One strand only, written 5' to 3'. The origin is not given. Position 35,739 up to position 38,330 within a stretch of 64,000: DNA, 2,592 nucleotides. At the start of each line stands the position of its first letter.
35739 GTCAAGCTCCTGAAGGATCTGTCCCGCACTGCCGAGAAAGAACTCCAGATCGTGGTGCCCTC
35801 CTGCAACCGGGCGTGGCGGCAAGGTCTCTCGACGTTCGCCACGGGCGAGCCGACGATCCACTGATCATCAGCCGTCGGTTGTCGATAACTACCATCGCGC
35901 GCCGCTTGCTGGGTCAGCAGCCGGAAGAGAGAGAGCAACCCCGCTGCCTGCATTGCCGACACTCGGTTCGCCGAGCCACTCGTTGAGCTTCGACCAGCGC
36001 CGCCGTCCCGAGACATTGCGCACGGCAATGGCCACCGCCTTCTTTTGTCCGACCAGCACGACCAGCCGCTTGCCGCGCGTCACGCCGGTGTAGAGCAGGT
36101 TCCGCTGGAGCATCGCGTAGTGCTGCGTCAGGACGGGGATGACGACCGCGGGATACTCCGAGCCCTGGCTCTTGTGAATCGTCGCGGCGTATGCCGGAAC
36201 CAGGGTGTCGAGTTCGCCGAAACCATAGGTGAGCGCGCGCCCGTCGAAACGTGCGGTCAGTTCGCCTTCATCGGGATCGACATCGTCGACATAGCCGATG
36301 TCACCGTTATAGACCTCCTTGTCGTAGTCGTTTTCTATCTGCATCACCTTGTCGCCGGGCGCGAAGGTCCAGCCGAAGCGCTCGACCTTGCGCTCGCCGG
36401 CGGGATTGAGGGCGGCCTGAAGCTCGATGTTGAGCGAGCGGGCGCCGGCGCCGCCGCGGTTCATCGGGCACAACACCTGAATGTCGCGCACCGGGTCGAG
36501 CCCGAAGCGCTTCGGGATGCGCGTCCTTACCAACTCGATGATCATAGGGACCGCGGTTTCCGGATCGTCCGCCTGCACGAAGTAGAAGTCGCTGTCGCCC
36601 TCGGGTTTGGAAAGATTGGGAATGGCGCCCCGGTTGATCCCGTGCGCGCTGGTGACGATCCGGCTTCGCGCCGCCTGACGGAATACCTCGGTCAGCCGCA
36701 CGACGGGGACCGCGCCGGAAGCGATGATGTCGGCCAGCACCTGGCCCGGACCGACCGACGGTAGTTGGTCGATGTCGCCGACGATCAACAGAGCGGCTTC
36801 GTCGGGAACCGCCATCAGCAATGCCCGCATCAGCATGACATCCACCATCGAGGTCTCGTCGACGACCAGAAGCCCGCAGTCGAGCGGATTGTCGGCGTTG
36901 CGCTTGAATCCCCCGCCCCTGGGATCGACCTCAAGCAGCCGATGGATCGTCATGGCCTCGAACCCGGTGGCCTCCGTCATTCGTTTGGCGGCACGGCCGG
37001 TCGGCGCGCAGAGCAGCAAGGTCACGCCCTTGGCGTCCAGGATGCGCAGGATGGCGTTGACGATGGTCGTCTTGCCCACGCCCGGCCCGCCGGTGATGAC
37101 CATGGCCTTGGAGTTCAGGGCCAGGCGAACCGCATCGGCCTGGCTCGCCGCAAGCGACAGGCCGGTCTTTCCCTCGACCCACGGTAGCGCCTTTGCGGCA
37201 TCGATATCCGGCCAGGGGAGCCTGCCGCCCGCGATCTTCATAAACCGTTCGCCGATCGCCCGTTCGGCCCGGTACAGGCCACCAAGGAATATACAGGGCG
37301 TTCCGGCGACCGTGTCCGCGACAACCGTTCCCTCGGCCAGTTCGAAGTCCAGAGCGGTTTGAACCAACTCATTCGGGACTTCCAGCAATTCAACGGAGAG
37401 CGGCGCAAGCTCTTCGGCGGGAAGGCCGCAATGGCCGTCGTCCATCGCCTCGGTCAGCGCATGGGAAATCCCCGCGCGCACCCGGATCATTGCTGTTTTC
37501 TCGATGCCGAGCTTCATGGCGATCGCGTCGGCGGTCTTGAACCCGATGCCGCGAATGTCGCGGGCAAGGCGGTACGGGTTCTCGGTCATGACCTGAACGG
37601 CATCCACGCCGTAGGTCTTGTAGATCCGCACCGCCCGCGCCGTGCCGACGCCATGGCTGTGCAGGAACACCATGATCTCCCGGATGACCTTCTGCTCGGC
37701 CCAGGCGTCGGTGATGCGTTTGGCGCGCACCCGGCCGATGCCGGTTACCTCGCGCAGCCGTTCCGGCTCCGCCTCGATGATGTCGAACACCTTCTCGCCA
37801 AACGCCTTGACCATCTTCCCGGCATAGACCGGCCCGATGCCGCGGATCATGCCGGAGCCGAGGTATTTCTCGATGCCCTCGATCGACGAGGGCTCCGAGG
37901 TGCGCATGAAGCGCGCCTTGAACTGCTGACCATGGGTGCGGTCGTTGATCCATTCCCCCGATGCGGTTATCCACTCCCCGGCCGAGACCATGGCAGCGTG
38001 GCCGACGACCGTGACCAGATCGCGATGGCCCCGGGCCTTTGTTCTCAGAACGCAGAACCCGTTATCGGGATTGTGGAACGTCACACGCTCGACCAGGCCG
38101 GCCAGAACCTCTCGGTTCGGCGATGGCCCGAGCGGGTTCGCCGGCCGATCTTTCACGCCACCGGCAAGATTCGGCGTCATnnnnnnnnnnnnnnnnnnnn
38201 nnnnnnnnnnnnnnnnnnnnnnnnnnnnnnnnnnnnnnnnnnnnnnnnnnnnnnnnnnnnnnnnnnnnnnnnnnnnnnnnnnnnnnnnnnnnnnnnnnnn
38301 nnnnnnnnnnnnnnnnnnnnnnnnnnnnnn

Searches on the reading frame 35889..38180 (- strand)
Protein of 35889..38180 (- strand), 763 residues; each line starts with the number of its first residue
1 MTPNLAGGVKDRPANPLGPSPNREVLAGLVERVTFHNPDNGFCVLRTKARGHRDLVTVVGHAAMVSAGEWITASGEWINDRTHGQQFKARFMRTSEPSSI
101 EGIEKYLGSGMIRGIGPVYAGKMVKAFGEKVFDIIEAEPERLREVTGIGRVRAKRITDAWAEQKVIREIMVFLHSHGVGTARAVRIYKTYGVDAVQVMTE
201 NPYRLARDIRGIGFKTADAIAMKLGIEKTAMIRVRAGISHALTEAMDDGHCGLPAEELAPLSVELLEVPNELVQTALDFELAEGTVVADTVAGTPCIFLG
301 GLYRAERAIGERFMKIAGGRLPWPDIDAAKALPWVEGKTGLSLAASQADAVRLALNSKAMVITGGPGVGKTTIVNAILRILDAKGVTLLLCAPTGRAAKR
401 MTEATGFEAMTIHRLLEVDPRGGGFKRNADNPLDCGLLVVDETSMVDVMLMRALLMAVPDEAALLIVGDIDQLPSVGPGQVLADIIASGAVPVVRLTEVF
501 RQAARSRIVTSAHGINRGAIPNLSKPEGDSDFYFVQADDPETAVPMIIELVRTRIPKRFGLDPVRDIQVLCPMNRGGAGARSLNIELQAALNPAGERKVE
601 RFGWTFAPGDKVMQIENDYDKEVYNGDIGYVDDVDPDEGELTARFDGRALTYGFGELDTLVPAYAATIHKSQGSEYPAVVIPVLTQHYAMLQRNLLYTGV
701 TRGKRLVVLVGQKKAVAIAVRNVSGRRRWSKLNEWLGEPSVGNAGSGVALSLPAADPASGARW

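Call 6: search_protein_families(library=pfam, proteins=[window:35889-38180:-], max_evalue=0.1)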
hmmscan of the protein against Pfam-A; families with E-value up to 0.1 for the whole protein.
window:35889-38180:- (763 aa): 31 families (the best 25 are shown)
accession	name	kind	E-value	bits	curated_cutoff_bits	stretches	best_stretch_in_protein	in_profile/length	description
PF13245.12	AAA_19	-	9.4e-46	155.7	25.1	1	347-478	1-134/134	AAA domain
PF13604.12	AAA_30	-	2.3e-41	142.1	27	1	343-521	2-174/191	AAA domain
PF14490.11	HHH_RecD2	-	3.1e-36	123.6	27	1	162-251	1-91/92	ATP-dependent RecD2 DNA helicase HHH domain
PF23139.1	OB_YrrC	-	2.3e-23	82.3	27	1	24-97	2-76/76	ATP-dependent DNA helicase YrrC, OB-fold domain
PF18335.7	SH3_13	-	1.8e-21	76.1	41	1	583-645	1-65/65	ATP-dependent RecD-like DNA helicase SH3 domain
PF13538.12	UvrD_C_2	-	3.3e-20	72.1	27.4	1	662-710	1-52/52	UvrD-like helicase C-terminal domain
PF14520.12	HHH_5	-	5.7e-15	56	27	2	112-161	7-56/57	Helix-hairpin-helix domain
PF13086.12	AAA_11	-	3.4e-07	30.7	27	1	343-398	2-65/257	AAA domain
PF01443.25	Viral_helicase1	-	3.1e-06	27.6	21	1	665-709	179-226/228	Viral superfamily 1 RNA helicase core domain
PF12826.13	HHH_2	-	1.1e-05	26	27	1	112-166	8-61/64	Helix-hairpin-helix motif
PF03266.21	NTPase_1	-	6.2e-05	23.3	23.9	1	360-388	2-30/168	NTPase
PF13555.12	AAA_29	-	0.00075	19.6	27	1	352-384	18-49/61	P-loop containing region of AAA domain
PF13191.12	AAA_16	-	0.00087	20.3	32.6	1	358-388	25-55/167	AAA ATPase domain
PF20720.3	nSTAND3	-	0.0014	18.8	27.2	1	349-388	9-48/155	Novel STAND NTPase 3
PF00270.35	DEAD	-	0.0019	18.4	26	1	346-487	3-143/167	DEAD/DEAH box helicase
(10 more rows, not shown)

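Call 7: search_protein_families(library=padloc, proteins=[window:35889-38180:-], max_evalue=0.1)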
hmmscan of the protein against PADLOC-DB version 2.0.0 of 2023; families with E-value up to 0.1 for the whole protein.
window:35889-38180:- (763 aa): 35 families (the best 25 are shown)
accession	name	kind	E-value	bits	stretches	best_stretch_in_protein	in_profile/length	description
PDLC01734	typeIV_RecD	-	1.8e-64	216.3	1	187-733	167-737/763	RecD_0_IVD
PDLC05064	PDC-S68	-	8.6e-48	160.8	2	355-487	698-835/1273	-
PDLC05065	PDC-S68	-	1.7e-44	150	2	232-487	482-756/1221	-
PDLC05066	PDC-S68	-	7.2e-44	148.1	3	344-502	580-751/1202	-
PDLC01148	RecD_like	-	2.4e-41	139.8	2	195-625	168-572/719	RecD/Tra ATPase fused to N-terminal HHH domain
PDLC04475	PDC-M16A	-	1.8e-22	77.6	3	356-414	30-88/721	-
PDLC04476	PDC-M16A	-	5.8e-22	75.9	3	358-416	26-84/691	-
PDLC05035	PDC-S53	-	1.5e-19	67.6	2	353-480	506-622/900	-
PDLC04472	PDC-M16A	-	5.1e-17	59.5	2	358-415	241-298/930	-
PDLC04474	PDC-M16A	-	6.4e-11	39.4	2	356-416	234-294/917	-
PDLC01087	C3a187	-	2.3e-05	21.4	1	665-713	500-545/559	NERD+UvrD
PDLC04140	mad8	-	3.1e-05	21.6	1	359-420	29-85/314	mads_8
PDLC02350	AbiO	-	0.00031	17.7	1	343-449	179-272/468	AbiO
PDLC03802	RTasHel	-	0.00046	17.1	0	663-715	603-655/675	DRT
PDLC00123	GajB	-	0.00055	16.7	0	344-376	6-35/540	UrvD helicase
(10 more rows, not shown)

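Call 8: search_protein_families(library=ncbifam, proteins=[window:35889-38180:-], max_evalue=0.1)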
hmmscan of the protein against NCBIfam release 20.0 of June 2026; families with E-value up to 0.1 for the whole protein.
window:35889-38180:- (763 aa): 34 families (the best 25 are shown)
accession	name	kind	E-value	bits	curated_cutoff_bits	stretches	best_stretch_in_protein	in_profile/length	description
TIGR01448.2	helicase_RecD2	equivalog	6.5e-264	877.4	500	1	28-735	1-712/713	SF1B family DNA helicase RecD2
TIGR01447.1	recD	equivalog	2e-70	238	310.15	1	295-733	106-594/597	exodeoxyribonuclease V subunit alpha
NF008127.0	PRK10875.1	equivalog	5.3e-47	160.7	671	2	350-487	164-322/619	exodeoxyribonuclease V subunit alpha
TIGR02768.1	TraA_Ti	equivalog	1.5e-28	99.6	590.45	2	338-504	355-515/751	Ti-type conjugative transfer relaxase TraA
NF010464.0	PRK13889.1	subfamily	9e-20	70.2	1015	2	598-674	593-668/992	conjugal transfer relaxase TraA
NF010402.0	PRK13826.1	subfamily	7.1e-11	40.7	1317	1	352-707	392-733/1102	Dtr system oriT relaxase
NF010263.0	PRK13709.1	equivalog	1.5e-10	39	2212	1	342-504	968-1134/1752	conjugative transfer relaxase/helicase TraI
TIGR02760.1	TraI_TIGR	equivalog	2.5e-08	31.9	929.85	1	345-506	1022-1185/1960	conjugative transfer relaxase/helicase TraI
NF011300.0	PRK14712.1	equivalog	4.8e-07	27.4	2486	1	342-508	835-1005/1623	conjugative transfer relaxase/helicase TraI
TIGR00376.1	TIGR00376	hypoth_equivalog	1.9e-06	26.7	348.9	1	342-405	158-222/639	IGHMBP2 family helicase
NF010337.0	PRK13766.1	equivalog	2.5e-06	25.9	610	1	100-159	717-774/781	Hef nuclease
NF010248.0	PRK13695.1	equivalog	0.00014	21.6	156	1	360-388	6-34/180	NTPase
TIGR00084.2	ruvA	equivalog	0.00038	20.1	85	0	176-225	81-131/202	Holliday junction branch migration protein RuvA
NF040671.1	PLuB_AAA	exception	0.00063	17.2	999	1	338-398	812-872/1256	PLuB system helicase-like protein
NF001824.0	PRK00558.1-5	equivalog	0.0007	18.1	451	1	112-163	597-647/652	excinuclease ABC subunit UvrC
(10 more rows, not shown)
